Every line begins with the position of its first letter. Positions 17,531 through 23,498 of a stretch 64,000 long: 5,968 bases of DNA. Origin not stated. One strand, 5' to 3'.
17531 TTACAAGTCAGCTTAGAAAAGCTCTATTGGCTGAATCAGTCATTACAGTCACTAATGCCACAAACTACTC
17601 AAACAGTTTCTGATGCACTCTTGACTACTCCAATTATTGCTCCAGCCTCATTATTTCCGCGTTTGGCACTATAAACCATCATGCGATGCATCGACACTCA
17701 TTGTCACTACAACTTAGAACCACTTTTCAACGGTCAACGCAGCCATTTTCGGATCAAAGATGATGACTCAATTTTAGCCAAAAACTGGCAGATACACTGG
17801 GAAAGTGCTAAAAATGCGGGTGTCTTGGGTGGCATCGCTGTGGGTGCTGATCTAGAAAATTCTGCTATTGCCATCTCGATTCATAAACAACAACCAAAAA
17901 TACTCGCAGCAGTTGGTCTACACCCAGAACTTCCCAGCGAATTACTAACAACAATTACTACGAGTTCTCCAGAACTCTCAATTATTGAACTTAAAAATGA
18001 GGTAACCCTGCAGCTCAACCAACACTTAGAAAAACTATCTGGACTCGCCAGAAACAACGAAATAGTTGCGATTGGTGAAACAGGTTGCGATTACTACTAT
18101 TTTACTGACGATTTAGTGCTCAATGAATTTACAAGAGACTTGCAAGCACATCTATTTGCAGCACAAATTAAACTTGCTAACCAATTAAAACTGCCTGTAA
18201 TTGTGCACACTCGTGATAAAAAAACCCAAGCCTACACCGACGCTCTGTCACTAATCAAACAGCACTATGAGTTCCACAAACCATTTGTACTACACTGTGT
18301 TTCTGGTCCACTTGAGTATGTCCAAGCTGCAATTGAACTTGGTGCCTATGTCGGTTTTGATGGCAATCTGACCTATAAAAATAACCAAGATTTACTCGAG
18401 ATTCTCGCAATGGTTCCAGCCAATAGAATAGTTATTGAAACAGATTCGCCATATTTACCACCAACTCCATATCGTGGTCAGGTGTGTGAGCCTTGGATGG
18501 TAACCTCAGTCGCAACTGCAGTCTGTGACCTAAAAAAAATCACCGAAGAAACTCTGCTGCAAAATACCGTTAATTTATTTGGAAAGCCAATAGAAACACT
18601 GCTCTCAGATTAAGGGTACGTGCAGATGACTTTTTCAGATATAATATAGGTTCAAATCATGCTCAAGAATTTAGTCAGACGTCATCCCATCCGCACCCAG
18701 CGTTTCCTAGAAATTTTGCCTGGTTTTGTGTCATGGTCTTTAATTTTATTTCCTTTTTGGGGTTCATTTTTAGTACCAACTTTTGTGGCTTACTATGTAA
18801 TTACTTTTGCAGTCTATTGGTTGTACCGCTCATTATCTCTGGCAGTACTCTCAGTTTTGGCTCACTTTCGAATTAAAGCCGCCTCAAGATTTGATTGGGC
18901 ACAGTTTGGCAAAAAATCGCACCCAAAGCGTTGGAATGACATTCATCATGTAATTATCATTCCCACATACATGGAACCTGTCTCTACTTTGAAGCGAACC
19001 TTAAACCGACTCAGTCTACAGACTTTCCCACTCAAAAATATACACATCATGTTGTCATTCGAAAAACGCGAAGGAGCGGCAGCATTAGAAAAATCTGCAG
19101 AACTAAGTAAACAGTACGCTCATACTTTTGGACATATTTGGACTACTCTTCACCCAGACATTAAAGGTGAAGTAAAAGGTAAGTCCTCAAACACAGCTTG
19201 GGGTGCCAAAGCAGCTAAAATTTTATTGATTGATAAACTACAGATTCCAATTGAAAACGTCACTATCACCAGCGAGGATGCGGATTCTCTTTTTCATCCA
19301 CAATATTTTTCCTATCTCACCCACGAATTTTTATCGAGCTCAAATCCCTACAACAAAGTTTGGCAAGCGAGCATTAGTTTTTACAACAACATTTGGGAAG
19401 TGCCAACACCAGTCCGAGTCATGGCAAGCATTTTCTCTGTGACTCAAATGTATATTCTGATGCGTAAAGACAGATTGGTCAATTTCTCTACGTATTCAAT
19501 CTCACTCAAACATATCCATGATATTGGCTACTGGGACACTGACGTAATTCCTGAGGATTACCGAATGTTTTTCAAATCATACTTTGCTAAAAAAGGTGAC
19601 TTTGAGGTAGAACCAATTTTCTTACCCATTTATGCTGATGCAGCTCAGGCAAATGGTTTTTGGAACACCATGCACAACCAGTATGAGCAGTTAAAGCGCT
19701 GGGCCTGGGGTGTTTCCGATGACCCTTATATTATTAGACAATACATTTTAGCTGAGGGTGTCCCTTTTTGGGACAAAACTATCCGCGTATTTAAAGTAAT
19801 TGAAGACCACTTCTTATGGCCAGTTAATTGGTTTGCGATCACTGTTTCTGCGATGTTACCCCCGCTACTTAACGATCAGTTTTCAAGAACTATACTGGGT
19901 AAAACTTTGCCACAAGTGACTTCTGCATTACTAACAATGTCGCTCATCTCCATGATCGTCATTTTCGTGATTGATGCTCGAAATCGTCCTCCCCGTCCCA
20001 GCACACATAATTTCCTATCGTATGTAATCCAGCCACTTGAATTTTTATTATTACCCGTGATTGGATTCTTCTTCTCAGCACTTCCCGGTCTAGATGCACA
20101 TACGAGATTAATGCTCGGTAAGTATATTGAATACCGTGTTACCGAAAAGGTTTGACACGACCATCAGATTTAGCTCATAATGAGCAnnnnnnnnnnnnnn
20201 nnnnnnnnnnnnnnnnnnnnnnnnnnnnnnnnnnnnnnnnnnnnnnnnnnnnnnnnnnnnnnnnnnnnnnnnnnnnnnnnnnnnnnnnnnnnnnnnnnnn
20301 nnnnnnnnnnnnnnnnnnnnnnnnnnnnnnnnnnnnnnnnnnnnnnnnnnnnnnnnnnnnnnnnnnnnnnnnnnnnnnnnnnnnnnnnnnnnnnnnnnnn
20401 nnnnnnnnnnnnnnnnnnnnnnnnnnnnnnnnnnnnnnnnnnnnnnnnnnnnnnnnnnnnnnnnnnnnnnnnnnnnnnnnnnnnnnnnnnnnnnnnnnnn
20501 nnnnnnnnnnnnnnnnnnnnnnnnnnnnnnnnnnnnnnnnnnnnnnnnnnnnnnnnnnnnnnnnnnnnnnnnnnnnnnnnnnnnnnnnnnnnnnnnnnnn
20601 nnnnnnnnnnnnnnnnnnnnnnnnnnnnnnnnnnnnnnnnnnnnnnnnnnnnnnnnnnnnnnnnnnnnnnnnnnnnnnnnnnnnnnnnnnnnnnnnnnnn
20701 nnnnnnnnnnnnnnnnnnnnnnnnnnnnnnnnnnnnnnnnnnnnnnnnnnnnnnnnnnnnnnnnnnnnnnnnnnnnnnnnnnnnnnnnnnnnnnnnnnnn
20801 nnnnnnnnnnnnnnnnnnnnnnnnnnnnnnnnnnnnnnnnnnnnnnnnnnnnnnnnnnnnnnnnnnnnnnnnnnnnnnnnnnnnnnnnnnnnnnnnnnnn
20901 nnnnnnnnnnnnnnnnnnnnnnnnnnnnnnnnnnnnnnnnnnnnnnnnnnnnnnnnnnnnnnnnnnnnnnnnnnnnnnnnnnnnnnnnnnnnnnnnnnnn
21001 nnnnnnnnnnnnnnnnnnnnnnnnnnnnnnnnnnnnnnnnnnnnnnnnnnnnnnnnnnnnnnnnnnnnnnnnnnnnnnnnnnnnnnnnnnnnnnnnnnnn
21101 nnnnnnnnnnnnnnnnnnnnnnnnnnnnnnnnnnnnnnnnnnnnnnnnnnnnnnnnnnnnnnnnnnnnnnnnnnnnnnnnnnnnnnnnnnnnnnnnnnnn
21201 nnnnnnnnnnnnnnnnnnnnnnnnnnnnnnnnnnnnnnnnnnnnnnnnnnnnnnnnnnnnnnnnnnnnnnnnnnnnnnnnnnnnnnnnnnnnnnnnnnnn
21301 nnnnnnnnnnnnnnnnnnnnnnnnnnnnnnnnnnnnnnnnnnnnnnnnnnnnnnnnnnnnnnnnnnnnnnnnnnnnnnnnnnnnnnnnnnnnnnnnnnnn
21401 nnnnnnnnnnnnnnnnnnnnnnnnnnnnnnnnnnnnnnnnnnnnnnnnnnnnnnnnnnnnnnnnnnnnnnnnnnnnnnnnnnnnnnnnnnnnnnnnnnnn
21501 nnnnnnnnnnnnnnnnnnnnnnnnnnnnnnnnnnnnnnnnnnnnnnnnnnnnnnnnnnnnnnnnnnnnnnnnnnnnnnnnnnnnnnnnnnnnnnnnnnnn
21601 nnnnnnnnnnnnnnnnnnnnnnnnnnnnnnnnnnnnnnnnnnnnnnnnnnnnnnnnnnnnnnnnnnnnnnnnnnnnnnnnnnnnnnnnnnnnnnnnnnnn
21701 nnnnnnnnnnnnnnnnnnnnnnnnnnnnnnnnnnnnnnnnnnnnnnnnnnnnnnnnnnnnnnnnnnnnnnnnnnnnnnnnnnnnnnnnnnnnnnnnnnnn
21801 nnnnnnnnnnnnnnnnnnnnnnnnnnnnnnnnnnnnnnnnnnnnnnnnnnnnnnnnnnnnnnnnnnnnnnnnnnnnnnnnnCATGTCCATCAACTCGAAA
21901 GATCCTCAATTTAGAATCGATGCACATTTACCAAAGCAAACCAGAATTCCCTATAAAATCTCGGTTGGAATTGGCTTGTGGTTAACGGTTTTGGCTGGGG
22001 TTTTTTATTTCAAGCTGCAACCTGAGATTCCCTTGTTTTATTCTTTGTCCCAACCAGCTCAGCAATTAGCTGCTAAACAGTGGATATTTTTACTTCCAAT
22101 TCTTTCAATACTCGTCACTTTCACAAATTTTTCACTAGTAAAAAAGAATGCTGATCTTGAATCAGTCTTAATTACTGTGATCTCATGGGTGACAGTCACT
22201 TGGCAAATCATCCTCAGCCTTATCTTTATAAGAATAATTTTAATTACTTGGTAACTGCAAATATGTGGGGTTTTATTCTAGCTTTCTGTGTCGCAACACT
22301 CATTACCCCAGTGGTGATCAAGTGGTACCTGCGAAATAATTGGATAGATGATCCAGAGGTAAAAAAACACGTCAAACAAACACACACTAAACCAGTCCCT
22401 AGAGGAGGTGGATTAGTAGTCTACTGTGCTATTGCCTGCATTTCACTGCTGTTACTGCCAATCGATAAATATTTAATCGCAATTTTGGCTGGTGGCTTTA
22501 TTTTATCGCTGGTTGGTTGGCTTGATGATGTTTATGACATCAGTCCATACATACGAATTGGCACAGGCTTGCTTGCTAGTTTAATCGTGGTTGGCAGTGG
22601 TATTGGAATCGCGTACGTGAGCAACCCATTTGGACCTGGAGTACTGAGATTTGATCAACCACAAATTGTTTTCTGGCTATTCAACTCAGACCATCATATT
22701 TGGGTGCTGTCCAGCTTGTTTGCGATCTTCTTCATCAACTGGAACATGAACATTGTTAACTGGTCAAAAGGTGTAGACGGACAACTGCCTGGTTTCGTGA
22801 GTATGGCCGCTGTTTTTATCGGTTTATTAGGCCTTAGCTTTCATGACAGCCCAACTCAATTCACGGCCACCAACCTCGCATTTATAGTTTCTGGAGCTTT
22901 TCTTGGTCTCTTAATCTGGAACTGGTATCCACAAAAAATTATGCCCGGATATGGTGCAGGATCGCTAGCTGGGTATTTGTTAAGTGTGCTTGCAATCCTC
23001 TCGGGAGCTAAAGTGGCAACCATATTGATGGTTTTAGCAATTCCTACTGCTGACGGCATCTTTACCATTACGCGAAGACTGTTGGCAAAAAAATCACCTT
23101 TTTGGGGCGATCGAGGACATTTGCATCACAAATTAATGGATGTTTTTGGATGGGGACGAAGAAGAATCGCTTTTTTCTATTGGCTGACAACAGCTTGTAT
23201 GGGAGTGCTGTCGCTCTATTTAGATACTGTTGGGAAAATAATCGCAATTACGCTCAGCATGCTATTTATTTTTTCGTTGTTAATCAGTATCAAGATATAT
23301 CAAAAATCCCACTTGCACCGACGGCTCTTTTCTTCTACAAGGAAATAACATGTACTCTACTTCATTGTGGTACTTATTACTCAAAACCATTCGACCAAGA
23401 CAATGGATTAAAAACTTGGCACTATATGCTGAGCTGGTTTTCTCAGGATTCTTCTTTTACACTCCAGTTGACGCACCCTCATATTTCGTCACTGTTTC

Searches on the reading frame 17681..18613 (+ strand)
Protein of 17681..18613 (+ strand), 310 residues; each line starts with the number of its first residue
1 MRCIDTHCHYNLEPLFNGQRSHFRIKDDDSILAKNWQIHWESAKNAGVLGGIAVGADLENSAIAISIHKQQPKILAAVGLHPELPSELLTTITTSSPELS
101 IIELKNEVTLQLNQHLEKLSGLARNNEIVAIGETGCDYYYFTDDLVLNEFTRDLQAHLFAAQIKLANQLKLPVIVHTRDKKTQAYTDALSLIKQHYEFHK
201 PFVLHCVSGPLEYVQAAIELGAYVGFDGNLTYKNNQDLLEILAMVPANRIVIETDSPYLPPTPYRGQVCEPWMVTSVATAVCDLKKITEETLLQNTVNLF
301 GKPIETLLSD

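Call 73: search_protein_families(library=pfam, proteins=[window:17681-18613:+], max_evalue=0.00001)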
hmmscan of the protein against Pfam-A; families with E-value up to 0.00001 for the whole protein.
window:17681-18613:+ (310 aa): 1 family
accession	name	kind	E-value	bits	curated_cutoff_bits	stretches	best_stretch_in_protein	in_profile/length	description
PF01026.27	TatD_DNase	-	1.9e-58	198.3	27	1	4-298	1-246/253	TatD related DNase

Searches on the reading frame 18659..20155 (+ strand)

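Call 73: search_protein_families(library=pfam, proteins=[window:18659-20155:+], max_evalue=0.00001)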
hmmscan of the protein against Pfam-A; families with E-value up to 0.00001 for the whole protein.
window:18659-20155:+ (498 aa): 1 family
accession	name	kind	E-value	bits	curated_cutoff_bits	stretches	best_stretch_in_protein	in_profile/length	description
PF13632.12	Glyco_trans_2_3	-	1.5e-06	28.6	27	1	207-433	6-192/198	Glycosyl transferase family group 2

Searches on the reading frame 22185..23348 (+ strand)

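Call 74: search_protein_families(library=pfam, proteins=[window:22185-23348:+], max_evalue=0.00001)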
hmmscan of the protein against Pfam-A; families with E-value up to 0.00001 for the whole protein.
window:22185-23348:+ (387 aa): 1 family
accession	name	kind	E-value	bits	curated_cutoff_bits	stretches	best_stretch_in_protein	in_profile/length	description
PF00953.26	Glycos_transf_4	-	1.2e-19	71.3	27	1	98-273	2-159/160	Glycosyl transferase family 4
